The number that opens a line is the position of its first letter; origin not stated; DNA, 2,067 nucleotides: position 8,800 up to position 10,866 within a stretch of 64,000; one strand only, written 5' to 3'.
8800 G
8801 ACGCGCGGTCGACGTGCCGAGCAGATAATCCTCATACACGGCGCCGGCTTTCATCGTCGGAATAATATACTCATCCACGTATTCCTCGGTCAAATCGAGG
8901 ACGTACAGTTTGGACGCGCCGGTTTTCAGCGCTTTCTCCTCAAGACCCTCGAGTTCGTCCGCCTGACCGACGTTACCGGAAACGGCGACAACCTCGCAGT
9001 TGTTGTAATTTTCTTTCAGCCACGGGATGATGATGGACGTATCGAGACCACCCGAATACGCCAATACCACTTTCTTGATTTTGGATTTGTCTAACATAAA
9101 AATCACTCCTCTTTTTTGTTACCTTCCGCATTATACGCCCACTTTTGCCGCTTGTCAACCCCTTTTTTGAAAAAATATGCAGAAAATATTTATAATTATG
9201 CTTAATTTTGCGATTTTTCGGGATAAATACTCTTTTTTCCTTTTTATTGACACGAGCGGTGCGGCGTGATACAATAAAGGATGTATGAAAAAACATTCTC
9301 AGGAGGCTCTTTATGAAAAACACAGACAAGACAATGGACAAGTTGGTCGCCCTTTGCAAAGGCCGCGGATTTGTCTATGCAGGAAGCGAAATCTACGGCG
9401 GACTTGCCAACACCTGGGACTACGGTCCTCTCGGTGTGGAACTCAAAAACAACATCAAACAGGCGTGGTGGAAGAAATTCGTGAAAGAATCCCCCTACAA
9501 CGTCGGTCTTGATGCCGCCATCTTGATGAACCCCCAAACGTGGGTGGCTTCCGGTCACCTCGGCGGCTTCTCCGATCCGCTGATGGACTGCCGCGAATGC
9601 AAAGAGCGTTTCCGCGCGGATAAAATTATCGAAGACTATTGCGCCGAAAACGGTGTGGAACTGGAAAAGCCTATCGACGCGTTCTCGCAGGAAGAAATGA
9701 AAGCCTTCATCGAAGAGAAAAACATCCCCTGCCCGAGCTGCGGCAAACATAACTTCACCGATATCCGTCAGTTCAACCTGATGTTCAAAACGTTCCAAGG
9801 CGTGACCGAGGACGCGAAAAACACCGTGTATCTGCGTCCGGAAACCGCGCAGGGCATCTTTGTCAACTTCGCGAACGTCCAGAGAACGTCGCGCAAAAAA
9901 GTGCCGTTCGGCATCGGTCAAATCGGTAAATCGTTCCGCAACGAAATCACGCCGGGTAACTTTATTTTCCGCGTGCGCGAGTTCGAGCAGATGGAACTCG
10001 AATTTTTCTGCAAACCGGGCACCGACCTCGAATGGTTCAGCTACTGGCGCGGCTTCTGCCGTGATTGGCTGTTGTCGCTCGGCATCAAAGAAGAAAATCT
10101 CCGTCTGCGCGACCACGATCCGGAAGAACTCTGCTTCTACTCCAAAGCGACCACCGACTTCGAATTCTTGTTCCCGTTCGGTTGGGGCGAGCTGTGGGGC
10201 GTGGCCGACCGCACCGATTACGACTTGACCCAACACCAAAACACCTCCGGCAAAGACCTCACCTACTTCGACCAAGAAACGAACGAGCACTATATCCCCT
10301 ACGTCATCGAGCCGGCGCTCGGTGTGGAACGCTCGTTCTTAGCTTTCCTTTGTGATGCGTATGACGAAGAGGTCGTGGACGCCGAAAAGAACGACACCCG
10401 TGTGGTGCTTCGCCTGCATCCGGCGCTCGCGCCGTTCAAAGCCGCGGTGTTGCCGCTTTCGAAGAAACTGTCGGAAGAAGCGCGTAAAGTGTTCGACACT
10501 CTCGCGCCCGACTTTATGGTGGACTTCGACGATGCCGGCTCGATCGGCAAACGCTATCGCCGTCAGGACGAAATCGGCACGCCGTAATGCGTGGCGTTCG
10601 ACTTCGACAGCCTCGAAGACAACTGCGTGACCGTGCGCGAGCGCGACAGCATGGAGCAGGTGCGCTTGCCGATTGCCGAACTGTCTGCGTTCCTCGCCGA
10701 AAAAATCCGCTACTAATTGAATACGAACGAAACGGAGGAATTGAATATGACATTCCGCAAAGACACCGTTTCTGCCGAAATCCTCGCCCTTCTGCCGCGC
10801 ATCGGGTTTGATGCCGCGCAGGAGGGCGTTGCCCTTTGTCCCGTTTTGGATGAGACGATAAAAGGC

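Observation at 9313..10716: The glyQS gene carries an in-frame TAA 43 codons before its natural end and lacks the usual T-box leader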

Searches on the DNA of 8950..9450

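Call 46: search_rna_families(source=window, start=8950, end=9450, threshold=evalue, max_evalue=10)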
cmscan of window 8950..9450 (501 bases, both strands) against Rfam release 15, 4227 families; matches with E-value up to 10: 4.
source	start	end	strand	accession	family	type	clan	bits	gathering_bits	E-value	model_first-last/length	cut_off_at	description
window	9160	9210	+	RF01402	STnc150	Gene; sRNA;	-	18.7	60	0.083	1-267/267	no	STnc150 Hfq binding RNA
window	9209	9299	+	RF02920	Fusobacteriales-1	Cis-reg;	-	16.7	52.1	9.4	1-113/113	no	Fusobacteriales-1 RNA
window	9274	9314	+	RF00218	SNORD46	Gene; snRNA; snoRNA; CD-box;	CL00061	14.4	40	3.7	1-104/104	no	Small nucleolar RNA SNORD46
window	9024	9121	+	RF01563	DdR13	Gene; snRNA; snoRNA; CD-box;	-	12.2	65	7.4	1-80/80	no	Dictyostelium snoRNA DdR13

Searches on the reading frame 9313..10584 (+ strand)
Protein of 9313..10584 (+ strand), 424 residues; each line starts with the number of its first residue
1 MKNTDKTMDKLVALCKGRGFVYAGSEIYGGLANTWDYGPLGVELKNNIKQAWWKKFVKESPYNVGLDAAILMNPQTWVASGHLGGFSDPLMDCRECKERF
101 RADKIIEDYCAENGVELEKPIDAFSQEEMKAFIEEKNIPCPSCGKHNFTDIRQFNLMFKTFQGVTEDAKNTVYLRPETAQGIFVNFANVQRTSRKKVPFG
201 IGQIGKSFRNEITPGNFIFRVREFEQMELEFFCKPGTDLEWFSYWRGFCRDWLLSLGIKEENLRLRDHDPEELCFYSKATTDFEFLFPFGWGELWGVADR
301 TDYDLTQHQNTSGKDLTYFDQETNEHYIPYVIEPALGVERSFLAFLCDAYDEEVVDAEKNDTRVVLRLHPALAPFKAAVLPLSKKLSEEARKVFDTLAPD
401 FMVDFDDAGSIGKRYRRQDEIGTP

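Call 6: search_protein_families(library=pfam, proteins=[window:9313-10584:+])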
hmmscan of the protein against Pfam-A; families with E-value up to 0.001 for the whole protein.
window:9313-10584:+ (424 aa): 2 families
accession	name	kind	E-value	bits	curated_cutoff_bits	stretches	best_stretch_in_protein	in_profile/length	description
PF00587.30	tRNA-synt_2b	-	5.7e-13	49.8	29.3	1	166-345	5-175/179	tRNA synthetase class II core domain (G, H, P, S and T)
PF03129.25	HGTP_anticodon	-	2.6e-06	27.9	21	1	376-424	1-54/94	Anticodon binding domain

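Call 25: list_cluster_members(proteins=[window:9313-10584:+])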
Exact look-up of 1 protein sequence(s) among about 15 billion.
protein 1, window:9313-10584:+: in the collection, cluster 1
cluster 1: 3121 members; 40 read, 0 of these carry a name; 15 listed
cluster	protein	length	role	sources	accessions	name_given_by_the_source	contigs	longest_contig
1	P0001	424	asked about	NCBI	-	-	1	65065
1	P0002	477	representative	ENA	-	-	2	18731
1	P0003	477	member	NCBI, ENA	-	-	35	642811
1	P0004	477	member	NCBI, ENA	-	-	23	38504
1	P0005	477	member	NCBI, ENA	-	-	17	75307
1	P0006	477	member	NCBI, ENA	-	-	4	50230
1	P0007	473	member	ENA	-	-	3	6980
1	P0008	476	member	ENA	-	-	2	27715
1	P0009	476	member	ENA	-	-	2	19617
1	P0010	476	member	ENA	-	-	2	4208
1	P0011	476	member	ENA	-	-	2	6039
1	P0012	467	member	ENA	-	-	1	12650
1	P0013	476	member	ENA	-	-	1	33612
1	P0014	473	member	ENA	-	-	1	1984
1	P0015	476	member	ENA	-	-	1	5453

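Call 72: find_encoding_contigs(protein=P0001, flank=3000)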
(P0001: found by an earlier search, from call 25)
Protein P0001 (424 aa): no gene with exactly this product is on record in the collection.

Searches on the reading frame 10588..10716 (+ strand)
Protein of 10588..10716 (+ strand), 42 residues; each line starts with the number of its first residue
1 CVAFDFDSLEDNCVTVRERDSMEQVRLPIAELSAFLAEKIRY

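Call 6: search_protein_families(library=pfam, proteins=[window:10588-10716:+])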
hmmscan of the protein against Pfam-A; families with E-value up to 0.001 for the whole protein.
window:10588-10716:+ (42 aa): 1 family
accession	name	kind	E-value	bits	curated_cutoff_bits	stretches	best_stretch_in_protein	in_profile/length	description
PF03129.25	HGTP_anticodon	-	3.5e-07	30.7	21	1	1-38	56-93/94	Anticodon binding domain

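Call 71: find_encoding_contigs(protein=window:10591-10716:+, flank=3000)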
Protein window:10591-10716:+ (41 aa): no gene with exactly this product is on record in the collection.
